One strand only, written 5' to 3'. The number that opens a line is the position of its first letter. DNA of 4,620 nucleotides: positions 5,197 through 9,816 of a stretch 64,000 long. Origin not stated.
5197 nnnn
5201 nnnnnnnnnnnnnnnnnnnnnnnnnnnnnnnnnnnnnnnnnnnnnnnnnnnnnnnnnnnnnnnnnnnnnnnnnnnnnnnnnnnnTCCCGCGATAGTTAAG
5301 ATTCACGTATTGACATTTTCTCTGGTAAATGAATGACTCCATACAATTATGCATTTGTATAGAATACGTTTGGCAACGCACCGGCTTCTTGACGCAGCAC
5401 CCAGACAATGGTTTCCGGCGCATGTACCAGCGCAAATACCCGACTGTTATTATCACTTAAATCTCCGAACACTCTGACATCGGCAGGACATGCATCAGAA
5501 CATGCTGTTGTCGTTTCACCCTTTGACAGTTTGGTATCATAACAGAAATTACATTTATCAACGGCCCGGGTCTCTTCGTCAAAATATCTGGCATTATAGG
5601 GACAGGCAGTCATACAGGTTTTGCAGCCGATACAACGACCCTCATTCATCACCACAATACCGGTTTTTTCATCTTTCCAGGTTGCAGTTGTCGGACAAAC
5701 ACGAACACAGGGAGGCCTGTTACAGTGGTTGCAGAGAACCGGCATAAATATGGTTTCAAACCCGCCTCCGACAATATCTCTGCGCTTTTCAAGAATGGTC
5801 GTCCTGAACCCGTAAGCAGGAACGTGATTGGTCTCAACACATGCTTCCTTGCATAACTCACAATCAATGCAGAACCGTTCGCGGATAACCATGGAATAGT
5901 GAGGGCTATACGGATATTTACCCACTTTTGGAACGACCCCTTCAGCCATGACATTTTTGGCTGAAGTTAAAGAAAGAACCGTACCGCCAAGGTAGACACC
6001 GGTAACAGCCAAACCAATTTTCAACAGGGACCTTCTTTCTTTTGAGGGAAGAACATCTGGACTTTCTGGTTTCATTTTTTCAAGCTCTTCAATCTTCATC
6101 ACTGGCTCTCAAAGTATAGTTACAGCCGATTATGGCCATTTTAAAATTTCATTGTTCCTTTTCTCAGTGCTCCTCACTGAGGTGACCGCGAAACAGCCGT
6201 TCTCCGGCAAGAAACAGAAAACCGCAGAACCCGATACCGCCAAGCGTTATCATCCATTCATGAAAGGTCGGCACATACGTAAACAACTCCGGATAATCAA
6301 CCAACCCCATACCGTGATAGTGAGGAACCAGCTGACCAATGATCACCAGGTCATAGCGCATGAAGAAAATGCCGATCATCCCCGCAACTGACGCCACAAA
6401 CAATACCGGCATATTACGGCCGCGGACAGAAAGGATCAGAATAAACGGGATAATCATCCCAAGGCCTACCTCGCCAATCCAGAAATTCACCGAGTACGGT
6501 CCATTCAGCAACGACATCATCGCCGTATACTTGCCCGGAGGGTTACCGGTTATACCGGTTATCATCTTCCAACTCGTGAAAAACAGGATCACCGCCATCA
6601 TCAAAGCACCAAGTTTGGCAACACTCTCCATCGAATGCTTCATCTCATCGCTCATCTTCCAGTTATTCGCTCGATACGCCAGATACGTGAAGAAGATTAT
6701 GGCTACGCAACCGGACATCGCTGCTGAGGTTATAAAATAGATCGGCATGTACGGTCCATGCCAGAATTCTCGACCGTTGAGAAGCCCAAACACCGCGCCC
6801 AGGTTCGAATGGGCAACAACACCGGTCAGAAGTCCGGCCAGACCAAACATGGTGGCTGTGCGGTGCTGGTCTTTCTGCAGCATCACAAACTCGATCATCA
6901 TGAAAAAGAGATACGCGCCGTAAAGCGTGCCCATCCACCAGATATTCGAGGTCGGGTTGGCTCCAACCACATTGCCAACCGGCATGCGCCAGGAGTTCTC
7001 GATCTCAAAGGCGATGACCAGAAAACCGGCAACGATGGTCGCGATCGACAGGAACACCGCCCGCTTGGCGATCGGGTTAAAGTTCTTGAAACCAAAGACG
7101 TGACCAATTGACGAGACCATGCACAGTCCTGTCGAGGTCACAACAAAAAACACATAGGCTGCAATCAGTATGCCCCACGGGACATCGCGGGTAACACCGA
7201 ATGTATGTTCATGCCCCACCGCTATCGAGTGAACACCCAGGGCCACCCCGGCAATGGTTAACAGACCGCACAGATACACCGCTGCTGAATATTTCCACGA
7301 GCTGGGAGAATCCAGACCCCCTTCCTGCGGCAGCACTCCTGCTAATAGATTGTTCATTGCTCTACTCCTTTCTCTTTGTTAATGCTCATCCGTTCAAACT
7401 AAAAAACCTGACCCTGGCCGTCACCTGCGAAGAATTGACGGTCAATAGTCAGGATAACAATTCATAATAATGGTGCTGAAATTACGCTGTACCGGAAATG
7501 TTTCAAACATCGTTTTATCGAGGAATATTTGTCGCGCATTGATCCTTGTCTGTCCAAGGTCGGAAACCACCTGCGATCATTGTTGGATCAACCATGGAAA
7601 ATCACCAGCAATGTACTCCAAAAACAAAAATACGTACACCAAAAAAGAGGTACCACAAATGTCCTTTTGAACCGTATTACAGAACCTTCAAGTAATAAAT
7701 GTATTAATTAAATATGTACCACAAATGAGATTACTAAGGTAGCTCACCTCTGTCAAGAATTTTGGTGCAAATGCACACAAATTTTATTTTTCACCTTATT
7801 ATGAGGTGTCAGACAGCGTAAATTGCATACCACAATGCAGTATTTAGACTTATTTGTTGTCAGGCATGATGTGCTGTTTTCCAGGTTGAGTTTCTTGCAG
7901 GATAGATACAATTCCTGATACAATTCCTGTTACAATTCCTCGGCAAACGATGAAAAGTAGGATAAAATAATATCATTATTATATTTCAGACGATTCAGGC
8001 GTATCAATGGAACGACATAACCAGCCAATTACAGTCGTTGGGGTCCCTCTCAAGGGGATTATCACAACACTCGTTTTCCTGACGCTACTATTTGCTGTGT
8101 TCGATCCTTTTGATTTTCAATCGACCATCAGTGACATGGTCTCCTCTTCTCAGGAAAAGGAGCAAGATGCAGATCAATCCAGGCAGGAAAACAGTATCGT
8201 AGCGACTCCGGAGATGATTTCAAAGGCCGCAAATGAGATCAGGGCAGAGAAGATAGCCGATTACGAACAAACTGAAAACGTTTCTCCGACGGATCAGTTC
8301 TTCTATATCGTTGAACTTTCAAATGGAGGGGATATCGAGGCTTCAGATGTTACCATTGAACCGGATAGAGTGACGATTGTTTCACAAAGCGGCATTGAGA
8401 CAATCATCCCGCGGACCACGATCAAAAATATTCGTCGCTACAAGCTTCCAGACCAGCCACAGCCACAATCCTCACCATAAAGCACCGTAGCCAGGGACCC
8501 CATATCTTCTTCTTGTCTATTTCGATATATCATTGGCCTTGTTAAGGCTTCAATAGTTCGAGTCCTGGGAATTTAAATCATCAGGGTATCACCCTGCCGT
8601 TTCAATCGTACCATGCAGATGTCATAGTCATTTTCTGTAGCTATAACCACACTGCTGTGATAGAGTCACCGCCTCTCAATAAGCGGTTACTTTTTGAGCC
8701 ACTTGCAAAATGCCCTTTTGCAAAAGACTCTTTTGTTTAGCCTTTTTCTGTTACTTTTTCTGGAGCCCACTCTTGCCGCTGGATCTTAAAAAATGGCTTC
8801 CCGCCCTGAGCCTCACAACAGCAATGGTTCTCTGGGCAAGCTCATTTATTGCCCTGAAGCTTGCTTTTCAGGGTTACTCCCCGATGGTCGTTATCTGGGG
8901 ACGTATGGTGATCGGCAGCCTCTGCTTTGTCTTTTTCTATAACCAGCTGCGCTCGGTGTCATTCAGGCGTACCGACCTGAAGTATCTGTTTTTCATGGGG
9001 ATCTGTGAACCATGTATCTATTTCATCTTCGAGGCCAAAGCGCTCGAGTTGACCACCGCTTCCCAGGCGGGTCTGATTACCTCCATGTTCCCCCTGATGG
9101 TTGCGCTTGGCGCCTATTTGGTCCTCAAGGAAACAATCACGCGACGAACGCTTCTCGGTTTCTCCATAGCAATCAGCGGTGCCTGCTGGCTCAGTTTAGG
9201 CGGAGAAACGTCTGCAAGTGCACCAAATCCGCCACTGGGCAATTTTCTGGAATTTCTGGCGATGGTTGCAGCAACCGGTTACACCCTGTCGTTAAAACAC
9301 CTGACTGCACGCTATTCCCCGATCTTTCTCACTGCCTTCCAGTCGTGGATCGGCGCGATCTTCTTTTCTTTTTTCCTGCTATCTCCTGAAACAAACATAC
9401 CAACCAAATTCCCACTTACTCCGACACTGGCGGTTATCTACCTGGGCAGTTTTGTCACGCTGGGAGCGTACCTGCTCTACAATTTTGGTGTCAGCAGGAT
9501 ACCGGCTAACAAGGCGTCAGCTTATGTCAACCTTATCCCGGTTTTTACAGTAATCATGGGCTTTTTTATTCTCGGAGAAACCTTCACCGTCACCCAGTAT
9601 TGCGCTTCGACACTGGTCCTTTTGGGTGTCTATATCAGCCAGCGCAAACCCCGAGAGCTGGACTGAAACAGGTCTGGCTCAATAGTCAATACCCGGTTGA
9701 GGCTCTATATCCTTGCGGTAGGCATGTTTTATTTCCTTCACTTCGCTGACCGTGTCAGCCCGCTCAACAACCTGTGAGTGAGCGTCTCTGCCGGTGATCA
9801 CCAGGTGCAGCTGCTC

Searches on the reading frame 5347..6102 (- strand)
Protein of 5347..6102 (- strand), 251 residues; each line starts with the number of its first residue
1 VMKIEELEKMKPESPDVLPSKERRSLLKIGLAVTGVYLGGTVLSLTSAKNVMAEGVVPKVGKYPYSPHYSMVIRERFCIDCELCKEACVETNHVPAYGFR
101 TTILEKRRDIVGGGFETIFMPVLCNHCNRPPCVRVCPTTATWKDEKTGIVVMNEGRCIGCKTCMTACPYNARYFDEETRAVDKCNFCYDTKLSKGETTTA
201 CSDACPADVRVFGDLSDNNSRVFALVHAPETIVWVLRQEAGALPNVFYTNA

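Call 6: search_protein_families(library=pfam, proteins=[window:5347-6102:-], max_evalue=0.01)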
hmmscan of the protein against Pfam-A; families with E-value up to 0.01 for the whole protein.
window:5347-6102:- (251 aa): 13 families
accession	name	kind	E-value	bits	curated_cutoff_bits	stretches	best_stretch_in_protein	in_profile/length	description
PF13247.11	Fer4_11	-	2.8e-24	85.7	26.2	1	117-214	3-99/100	4Fe-4S dicluster domain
PF12838.12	Fer4_7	-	9.2e-14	52.1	27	3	124-171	2-52/52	4Fe-4S dicluster domain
PF13237.11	Fer4_10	-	4.3e-10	39.8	25.5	1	150-206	2-53/53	4Fe-4S dicluster domain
PF12837.12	Fer4_6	-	2.7e-09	37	25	2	149-171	1-23/24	4Fe-4S binding domain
PF13187.11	Fer4_9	-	5.3e-08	33.2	27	2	124-171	2-51/52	4Fe-4S dicluster domain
PF00037.32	Fer4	-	1.2e-07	31.7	21.1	1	151-172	2-23/24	4Fe-4S binding domain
PF12797.12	Fer4_2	-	1.9e-06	27.9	24.5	1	149-169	2-22/22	4Fe-4S binding domain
PF25160.1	LdpA_Fe-S-bd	-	3.1e-05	24.1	27.6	1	126-170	4-41/49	LdpA Fe-S cluster-binding domain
PF13183.11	Fer4_8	-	6.3e-05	23.9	27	1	78-138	5-66/68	4Fe-4S dicluster domain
PF14697.11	Fer4_21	-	0.0003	21.3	35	1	124-169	8-53/59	4Fe-4S dicluster domain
PF13534.11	Fer4_17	-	0.00031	21.7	22.2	0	156-203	1-54/61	4Fe-4S dicluster domain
PF12800.12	Fer4_4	-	0.00084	20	24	1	156-170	3-17/17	4Fe-4S binding domain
PF12798.12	Fer4_3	-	0.003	18.7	27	0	157-171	1-15/15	4Fe-4S binding domain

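Call 7: search_protein_families(library=ncbifam, proteins=[window:5347-6102:-], max_evalue=0.01)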
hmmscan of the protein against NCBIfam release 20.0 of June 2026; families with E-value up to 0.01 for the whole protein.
window:5347-6102:- (251 aa): 52 families (the best 25 are shown)
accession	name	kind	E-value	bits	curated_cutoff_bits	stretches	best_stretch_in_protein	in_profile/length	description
NF011569.0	PRK14993.1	equivalog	2.4e-47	161.4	416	1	39-249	18-222/244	tetrathionate reductase subunit TtrB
TIGR03149.1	cyt_nit_nrfC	equivalog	3.5e-47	160.6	377.6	1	65-247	35-214/225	cytochrome c nitrite reductase Fe-S protein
NF045797.1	DsrO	equivalog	1.5e-45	155.4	200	1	21-249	3-234/235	sulfate reduction electron transfer complex DsrMKJOP subunit DsrO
TIGR03478.1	DMSO_red_II_bet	subfamily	6e-33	114.1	480.7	1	118-249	125-253/321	DMSO reductase family type II enzyme, iron-sulfur subunit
NF041715.1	arsenate_red_ArrB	equivalog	8.8e-33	113.8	450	2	69-176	3-108/233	arsenate respiratory reductase iron-sulfur subunit ArrB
TIGR02951.1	DMSO_dmsB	equivalog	3.1e-29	102.1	214.1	1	71-217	4-155/161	DMSO/selenate family reductase complex B subunit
NF042979.1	EthbenzDh_ebdB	equivalog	9.9e-28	97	740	1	119-249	148-275/354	ethylbenzene dehydrogenase subunit beta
NF008134.0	PRK10882.1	equivalog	2.3e-25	89.3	263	1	119-217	108-210/329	hydrogenase 2 operon protein HybA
NF041782.1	mnquin_red_QrcC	equivalog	2.9e-25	89.3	400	2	69-175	1-119/239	menaquinone reductase iron-sulfur cluster-binding subunit QrcC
TIGR01660.1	narH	equivalog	1.7e-20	72.9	524.05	1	111-218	167-275/492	nitrate reductase subunit beta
NF045715.1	sulf_resp_HmcB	equivalog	8.7e-19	67.7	420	1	59-216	29-199/307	sulfate respiration complex iron-sulfur protein HmcB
TIGR01582.1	FDH-beta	equivalog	4.6e-17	62.1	334.7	1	117-218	86-185/283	formate dehydrogenase subunit beta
NF038355.1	FDH3_beta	equivalog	1.6e-16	60.9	240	1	74-188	8-122/180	formate dehydrogenase FDH3 subunit beta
NF009451.0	PRK12809.1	equivalog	1.9e-16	59.5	1154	1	77-209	11-133/639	formate-dependent uric acid utilization protein YgfT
NF009408.0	PRK12769.1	equivalog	2.8e-16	58.8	1003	1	75-209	9-141/659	formate-dependent uric acid utilization protein AegA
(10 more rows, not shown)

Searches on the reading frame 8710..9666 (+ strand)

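Call 6: search_protein_families(library=pfam, proteins=[window:8710-9666:+], max_evalue=0.01)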
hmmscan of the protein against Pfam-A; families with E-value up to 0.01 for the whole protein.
window:8710-9666:+ (318 aa): 2 families
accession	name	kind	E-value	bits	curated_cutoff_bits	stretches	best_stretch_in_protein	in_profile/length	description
PF00892.27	EamA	-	6.3e-45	153.2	28.2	2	177-309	3-132/135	EamA-like transporter family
PF03151.22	TPT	-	8.7e-08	32.3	30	1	199-310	26-135/291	Triose-phosphate Transporter family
